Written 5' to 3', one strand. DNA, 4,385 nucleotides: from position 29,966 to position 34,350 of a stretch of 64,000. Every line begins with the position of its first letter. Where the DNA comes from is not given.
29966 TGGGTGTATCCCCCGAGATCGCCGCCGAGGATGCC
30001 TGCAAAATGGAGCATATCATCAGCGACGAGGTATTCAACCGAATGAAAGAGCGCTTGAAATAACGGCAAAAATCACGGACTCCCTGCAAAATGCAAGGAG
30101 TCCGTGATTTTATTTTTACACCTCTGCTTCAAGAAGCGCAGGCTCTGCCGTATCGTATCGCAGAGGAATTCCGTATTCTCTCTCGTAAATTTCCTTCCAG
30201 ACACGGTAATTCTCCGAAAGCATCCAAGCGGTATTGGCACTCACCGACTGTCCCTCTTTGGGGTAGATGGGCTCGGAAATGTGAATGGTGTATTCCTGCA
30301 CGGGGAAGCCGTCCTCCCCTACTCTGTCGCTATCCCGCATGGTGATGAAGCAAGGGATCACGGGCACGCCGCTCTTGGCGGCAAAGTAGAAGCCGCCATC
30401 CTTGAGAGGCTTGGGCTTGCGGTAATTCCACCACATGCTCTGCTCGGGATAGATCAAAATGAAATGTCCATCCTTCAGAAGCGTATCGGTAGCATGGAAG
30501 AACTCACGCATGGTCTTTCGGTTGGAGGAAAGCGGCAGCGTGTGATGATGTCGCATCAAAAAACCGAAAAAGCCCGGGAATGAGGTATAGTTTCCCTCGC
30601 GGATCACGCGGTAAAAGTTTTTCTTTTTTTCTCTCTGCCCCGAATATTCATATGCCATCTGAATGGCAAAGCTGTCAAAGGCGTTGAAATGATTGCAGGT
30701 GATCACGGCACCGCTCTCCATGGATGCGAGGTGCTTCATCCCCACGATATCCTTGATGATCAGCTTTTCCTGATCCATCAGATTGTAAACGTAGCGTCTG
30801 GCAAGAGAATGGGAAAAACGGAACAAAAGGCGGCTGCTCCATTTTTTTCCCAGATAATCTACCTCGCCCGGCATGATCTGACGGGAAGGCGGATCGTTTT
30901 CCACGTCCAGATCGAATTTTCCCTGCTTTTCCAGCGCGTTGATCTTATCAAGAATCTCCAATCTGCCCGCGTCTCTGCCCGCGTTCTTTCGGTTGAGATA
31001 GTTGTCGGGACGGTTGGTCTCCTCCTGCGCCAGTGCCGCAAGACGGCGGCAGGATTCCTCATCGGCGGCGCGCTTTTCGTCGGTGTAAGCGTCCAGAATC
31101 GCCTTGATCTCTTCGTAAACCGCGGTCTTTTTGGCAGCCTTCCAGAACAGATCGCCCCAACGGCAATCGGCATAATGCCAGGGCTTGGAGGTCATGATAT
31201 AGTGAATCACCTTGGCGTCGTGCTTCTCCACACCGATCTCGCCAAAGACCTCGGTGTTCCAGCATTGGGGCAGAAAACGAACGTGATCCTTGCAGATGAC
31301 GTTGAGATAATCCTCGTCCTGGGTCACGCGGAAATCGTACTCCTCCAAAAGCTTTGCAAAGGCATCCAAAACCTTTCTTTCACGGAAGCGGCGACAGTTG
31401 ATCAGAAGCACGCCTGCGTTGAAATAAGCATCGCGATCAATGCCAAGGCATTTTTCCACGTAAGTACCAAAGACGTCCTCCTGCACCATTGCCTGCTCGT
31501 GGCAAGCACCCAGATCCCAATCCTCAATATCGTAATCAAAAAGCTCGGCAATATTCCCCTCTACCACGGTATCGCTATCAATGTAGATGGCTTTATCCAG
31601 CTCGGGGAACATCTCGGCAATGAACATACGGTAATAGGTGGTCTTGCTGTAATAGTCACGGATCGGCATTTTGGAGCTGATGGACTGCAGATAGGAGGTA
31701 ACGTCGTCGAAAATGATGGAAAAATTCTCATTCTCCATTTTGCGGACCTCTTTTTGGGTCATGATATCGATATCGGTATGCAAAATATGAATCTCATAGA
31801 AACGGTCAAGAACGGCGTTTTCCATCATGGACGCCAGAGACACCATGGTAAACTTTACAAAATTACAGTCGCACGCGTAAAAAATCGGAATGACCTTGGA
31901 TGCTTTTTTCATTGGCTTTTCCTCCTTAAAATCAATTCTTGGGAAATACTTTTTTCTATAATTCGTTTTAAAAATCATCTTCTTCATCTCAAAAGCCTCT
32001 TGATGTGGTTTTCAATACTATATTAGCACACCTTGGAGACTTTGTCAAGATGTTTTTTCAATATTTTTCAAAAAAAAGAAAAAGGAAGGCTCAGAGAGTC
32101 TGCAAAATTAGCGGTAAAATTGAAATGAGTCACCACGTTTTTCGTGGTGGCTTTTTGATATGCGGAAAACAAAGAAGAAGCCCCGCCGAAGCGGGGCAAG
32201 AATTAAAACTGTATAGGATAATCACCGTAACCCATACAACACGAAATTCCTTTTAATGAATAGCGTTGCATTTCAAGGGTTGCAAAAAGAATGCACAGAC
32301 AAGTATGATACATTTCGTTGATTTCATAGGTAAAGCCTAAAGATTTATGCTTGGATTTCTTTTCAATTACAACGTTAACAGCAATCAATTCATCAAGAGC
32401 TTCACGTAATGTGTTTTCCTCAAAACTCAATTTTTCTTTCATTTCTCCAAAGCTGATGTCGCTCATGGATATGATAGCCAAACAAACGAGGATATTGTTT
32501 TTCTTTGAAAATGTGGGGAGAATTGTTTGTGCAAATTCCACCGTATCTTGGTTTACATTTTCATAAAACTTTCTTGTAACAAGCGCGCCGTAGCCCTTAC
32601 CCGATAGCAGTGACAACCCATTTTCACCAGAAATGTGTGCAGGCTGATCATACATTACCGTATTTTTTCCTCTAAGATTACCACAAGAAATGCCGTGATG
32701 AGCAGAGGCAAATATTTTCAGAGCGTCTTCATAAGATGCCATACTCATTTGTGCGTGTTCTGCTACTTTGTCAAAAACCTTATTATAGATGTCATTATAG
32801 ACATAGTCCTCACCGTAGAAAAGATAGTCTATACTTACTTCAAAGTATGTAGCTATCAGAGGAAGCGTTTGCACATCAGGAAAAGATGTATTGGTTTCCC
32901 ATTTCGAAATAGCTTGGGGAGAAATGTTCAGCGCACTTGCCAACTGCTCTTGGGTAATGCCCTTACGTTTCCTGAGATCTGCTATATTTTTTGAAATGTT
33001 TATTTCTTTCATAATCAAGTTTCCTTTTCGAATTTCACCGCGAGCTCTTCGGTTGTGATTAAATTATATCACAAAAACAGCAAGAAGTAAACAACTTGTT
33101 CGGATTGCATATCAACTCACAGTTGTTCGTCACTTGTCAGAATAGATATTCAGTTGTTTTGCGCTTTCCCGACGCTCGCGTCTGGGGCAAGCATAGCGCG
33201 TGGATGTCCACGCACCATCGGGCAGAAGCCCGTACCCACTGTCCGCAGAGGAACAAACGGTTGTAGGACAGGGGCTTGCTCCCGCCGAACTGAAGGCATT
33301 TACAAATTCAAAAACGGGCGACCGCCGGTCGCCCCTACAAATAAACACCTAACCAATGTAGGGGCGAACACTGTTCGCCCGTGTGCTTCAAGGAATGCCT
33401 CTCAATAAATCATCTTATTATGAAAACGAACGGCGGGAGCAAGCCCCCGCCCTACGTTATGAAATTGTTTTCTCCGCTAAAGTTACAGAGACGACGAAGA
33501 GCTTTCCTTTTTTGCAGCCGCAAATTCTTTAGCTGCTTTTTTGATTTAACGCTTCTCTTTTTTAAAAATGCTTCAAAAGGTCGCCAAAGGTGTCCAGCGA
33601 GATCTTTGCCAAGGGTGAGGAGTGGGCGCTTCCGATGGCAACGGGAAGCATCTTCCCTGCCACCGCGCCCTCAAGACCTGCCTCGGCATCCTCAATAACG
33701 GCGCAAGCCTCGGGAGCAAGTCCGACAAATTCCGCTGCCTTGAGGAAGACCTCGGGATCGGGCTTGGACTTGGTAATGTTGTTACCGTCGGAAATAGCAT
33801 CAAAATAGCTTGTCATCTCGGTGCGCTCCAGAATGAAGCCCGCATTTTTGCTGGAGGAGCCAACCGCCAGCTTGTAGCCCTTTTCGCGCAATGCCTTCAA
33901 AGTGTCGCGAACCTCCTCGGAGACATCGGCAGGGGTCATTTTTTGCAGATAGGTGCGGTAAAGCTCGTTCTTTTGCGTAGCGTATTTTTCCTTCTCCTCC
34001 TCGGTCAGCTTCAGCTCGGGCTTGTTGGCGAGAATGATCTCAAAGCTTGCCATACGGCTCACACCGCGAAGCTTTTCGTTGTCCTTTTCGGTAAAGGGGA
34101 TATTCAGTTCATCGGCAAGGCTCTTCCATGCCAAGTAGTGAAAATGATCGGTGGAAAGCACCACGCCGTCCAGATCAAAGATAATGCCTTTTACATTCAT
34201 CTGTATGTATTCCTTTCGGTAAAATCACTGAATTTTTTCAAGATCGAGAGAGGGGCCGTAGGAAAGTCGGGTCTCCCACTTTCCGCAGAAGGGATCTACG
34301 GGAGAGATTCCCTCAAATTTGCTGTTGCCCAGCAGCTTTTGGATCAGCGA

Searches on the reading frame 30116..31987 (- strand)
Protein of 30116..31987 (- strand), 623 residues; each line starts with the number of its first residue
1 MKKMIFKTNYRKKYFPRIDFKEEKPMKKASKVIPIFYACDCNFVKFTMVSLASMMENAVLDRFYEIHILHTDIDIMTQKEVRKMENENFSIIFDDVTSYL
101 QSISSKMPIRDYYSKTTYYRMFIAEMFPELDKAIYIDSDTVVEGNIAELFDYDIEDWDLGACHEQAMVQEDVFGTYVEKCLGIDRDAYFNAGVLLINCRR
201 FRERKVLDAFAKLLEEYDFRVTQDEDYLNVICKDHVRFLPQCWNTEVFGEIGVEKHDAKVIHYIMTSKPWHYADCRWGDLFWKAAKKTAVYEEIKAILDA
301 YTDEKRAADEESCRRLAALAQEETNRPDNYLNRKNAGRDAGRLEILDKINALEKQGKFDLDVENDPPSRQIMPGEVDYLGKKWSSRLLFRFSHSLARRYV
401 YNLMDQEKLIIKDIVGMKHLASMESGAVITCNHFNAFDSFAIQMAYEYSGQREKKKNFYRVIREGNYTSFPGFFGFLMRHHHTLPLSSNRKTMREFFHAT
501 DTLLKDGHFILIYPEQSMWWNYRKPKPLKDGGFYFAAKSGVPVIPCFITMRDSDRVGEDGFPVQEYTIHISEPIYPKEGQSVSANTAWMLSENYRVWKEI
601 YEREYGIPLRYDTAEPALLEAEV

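Call 14: search_protein_families(library=pfam, proteins=[window:30116-31987:-], max_evalue=0.001)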
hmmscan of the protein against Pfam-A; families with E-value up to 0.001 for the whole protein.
window:30116-31987:- (623 aa): 3 families
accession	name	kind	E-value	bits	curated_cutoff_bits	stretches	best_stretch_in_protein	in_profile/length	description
PF01501.26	Glyco_transf_8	-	1.3e-41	143.3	24.3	1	34-272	1-251/253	Glycosyl transferase family 8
PF01553.26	Acyltransferase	-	2.8e-11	43.8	23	1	424-548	13-131/132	Acyltransferase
PF18404.7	Glyco_transf_24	-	6e-05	23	25.7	1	117-211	82-180/268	Glucosyltransferase 24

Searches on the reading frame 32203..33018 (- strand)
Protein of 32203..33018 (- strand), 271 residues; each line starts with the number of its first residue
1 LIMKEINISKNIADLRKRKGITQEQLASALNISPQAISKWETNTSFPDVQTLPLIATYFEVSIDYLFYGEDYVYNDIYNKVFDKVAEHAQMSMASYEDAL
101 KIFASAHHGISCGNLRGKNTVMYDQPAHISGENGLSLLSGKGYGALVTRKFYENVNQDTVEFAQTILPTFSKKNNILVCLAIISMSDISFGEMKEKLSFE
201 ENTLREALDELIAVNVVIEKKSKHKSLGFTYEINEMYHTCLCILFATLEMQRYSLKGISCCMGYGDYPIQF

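Call 14: search_protein_families(library=pfam, proteins=[window:32203-33018:-], max_evalue=0.001)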
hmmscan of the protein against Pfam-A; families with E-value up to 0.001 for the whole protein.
window:32203-33018:- (271 aa): 7 families
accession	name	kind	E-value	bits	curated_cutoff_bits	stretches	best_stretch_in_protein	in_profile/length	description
PF01381.28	HTH_3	-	6e-15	55.5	23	1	12-66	1-55/55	Helix-turn-helix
PF12844.13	HTH_19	-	1.8e-11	44.2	30.2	1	10-71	2-63/64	Helix-turn-helix domain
PF13560.12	HTH_31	-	2.9e-07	31.2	27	1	13-62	7-57/64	Helix-turn-helix domain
PF07022.19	Phage_CI_repr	-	1.7e-06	28.7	22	1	17-73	8-64/65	Bacteriophage CI repressor helix-turn-helix domain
PF13443.12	HTH_26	-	3.8e-05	24.3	22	1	12-64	2-55/63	Cro/C1-type HTH DNA-binding domain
PF08279.18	HTH_11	-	5.6e-05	23.4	25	0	15-39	9-34/55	HTH domain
PF02002.24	TFIIE_alpha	-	0.00028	21.1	22.9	0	163-227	3-67/105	TFIIE alpha subunit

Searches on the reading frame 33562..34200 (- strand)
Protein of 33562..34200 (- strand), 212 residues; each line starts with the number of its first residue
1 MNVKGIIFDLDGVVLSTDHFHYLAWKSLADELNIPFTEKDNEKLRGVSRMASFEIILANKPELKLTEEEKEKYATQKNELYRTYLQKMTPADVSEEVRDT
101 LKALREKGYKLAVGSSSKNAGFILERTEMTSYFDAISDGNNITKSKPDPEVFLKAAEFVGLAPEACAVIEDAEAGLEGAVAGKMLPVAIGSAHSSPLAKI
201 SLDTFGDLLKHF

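Call 14: search_protein_families(library=pfam, proteins=[window:33562-34200:-], max_evalue=0.001)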
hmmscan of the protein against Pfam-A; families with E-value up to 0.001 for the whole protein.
window:33562-34200:- (212 aa): 2 families
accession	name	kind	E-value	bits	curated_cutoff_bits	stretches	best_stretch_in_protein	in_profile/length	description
PF13419.12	HAD_2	-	2.3e-25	90.2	23.8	1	6-181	1-170/178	Haloacid dehalogenase-like hydrolase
PF00702.32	Hydrolase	-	3e-24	86.9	26.4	1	3-180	1-188/191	haloacid dehalogenase-like hydrolase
